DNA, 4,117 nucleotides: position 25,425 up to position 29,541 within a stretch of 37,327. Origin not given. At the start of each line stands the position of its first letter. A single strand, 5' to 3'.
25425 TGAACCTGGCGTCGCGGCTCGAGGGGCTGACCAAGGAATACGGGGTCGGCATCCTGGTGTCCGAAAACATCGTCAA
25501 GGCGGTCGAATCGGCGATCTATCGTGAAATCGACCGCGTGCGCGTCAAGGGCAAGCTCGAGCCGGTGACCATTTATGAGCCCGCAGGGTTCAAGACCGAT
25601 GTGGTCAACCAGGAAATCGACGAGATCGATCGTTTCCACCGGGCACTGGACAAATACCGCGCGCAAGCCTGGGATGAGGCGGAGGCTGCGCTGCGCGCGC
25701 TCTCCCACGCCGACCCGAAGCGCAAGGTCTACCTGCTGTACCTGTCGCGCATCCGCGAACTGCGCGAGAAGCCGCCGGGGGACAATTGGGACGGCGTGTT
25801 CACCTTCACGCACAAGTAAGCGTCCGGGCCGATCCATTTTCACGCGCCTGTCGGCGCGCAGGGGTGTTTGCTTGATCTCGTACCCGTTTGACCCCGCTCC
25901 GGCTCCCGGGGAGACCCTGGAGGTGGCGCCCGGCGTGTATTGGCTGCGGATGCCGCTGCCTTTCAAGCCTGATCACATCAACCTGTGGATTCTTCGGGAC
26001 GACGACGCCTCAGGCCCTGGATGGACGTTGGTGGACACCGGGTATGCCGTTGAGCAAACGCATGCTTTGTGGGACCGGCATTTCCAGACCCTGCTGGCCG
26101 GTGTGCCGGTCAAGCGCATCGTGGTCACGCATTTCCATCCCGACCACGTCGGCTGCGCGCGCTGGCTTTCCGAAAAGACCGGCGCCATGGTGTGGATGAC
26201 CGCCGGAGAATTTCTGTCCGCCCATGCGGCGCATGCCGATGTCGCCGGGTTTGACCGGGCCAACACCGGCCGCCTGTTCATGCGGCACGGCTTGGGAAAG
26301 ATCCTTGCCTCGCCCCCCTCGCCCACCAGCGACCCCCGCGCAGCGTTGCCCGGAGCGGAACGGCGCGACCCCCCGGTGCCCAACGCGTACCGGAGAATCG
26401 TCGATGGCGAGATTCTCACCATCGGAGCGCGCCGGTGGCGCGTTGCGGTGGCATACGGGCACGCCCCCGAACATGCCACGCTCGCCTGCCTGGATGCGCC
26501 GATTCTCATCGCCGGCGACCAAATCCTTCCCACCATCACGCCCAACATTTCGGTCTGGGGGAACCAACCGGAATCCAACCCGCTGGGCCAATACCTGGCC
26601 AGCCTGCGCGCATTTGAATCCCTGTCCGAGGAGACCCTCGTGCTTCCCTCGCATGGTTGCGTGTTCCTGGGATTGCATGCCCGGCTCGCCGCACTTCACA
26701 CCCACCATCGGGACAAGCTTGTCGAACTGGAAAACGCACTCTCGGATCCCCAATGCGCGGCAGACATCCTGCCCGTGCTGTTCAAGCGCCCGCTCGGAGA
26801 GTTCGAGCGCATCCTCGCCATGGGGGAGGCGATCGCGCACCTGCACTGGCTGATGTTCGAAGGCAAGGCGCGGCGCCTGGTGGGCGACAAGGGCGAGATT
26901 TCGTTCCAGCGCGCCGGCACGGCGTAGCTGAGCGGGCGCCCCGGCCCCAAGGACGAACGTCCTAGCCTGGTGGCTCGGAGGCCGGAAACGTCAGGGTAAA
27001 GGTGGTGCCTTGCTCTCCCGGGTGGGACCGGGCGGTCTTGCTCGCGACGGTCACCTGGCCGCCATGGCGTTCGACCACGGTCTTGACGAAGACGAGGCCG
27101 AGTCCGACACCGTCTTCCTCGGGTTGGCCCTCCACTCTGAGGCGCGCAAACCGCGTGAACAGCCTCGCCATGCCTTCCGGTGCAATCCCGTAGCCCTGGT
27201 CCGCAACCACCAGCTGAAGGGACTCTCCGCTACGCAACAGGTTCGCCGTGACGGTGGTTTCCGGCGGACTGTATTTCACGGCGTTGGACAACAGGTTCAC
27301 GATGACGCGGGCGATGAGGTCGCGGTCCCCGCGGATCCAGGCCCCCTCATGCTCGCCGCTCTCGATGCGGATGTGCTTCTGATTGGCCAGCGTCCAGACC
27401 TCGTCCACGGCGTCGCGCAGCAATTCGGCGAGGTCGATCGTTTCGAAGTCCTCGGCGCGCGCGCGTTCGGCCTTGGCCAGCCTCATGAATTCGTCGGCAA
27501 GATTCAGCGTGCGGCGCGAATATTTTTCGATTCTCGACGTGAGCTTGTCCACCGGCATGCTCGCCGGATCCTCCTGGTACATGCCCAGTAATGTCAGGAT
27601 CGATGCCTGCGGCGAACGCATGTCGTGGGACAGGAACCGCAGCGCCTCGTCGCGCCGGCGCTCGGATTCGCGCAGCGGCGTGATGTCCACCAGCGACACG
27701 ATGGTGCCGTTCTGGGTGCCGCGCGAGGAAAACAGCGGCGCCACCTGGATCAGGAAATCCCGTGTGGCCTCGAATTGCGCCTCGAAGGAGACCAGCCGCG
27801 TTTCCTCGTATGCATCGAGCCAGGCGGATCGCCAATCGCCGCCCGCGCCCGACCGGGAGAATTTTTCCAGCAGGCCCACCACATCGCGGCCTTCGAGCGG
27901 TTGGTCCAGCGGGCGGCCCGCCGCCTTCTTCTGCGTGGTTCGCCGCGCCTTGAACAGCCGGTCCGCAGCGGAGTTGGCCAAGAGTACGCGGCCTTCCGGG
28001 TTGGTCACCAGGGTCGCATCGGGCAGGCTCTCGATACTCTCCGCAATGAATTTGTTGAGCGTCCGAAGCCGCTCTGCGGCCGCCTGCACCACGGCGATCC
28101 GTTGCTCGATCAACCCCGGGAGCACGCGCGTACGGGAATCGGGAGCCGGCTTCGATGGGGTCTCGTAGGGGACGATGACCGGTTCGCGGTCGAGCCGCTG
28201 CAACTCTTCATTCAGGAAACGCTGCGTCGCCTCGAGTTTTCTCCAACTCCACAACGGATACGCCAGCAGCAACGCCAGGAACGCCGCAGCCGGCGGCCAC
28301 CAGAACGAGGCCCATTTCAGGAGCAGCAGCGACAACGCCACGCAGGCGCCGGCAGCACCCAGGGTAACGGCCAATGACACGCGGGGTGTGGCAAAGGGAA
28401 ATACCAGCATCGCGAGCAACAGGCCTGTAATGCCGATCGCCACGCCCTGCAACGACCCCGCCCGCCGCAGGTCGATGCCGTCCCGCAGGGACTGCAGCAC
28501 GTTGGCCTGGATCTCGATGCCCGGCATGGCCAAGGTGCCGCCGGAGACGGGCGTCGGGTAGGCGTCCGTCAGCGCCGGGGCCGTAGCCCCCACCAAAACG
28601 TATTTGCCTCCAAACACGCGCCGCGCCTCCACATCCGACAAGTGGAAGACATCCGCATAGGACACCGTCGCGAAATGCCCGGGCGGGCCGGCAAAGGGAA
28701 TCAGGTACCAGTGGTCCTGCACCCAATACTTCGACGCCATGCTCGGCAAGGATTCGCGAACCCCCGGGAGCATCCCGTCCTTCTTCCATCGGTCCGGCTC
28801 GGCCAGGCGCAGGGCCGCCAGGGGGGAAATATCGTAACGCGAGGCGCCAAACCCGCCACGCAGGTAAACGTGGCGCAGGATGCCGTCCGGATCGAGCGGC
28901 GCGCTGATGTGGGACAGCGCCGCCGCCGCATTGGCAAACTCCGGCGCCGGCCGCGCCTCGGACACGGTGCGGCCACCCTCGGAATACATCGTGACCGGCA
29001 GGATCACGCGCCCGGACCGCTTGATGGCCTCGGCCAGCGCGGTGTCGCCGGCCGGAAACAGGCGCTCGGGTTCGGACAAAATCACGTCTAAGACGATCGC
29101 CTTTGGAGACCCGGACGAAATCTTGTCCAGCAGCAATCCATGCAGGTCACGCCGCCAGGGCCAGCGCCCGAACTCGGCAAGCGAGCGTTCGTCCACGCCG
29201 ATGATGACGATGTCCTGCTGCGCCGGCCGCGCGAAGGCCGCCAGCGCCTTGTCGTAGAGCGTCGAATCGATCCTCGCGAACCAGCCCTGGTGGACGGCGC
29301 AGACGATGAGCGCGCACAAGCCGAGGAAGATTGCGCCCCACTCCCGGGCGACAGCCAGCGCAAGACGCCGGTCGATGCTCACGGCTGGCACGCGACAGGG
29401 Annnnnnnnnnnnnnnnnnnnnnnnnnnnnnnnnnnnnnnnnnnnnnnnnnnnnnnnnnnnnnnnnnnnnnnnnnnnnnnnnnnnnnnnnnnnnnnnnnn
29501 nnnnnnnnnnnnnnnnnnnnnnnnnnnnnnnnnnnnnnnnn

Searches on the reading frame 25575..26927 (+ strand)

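Call 10: search_protein_families(library=pfam, proteins=[window:25575-26927:+], max_evalue=0.01)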
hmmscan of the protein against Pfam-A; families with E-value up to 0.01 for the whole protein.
window:25575-26927:+ (450 aa): 2 families
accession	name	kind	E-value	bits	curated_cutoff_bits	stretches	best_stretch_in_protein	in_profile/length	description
PF00753.33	Lactamase_B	-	7.8e-21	75.3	22.7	1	136-360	7-196/196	Metallo-beta-lactamase superfamily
PF21221.3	B_lactamase-like_C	-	5.6e-16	58.4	27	1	390-431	4-45/46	Metallo-beta-lactamase-like, C-terminal domain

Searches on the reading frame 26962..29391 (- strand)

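Call 10: search_protein_families(library=pfam, proteins=[window:26962-29391:-], max_evalue=0.01)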
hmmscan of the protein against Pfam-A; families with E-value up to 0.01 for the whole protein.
window:26962-29391:- (809 aa): 6 families
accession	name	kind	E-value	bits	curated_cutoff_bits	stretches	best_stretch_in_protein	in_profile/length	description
PF05226.16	CHASE2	-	2.6e-49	168.5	26.3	1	27-328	4-255/257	CHASE2 domain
PF02518.31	HATPase_c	-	2e-23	83.4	26.4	1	688-805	1-110/111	Histidine kinase-, DNA gyrase B-, and HSP90-like ATPase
PF08448.16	PAS_4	-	1.9e-06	28.5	23.1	1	454-574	2-109/110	PAS fold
PF00512.31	HisKA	-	0.0001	22.7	26.9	1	580-642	2-64/66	His Kinase A (phospho-acceptor) domain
PF13426.13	PAS_9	-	0.00017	22.2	27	1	457-571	1-102/103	PAS domain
PF00989.32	PAS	-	0.00024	21.5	22.6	1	453-484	7-38/113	PAS fold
